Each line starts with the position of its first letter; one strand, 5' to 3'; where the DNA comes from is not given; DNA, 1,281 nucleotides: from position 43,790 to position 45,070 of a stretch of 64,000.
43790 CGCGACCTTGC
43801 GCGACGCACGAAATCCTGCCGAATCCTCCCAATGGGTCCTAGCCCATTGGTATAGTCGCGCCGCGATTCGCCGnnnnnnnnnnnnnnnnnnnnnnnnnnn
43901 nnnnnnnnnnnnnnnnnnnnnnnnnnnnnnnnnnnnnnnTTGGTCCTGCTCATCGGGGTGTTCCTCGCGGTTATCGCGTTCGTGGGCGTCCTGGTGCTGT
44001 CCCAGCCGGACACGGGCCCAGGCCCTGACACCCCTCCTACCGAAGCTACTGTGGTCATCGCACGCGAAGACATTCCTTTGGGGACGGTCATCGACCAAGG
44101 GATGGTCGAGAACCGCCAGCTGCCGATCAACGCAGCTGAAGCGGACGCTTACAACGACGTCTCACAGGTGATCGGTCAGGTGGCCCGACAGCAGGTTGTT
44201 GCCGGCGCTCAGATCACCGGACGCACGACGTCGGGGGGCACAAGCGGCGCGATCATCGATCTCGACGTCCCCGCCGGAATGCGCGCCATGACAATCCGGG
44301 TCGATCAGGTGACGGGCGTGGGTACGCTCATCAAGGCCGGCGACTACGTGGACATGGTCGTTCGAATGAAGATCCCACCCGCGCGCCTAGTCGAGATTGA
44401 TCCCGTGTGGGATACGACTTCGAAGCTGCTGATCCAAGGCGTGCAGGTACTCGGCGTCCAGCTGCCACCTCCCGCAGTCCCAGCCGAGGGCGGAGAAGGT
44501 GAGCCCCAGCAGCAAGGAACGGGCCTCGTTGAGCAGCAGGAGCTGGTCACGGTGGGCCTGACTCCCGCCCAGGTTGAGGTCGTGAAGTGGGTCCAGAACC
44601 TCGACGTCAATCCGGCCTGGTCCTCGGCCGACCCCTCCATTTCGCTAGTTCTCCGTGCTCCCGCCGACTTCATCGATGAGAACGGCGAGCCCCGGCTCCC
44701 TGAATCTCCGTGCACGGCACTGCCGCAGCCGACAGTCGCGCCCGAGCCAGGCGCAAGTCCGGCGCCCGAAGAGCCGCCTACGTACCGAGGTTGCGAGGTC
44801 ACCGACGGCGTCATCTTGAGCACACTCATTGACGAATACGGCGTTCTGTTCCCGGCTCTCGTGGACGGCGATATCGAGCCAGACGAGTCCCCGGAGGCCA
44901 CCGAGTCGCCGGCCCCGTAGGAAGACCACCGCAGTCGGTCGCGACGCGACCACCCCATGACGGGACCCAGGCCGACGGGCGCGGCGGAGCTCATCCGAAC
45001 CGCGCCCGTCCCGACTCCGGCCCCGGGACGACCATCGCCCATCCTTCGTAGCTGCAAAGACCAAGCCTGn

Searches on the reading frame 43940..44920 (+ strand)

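Call 9: search_protein_families(library=pfam, proteins=[window:43940-44920:+], max_evalue=0.01)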
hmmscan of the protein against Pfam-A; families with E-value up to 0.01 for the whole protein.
window:43940-44920:+ (326 aa): 3 families
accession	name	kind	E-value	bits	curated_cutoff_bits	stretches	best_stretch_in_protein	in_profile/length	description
PF16976.10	RcpC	-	3.4e-16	59.6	28.8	1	110-216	7-101/114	Flp pilus assembly protein RcpC/CpaB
PF08666.17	SAF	-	3e-07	31.3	21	1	37-93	2-58/63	SAF domain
PF13144.11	ChapFlgA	-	0.0059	17.1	23.8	1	37-95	2-58/122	Chaperone for flagella basal body P-ring formation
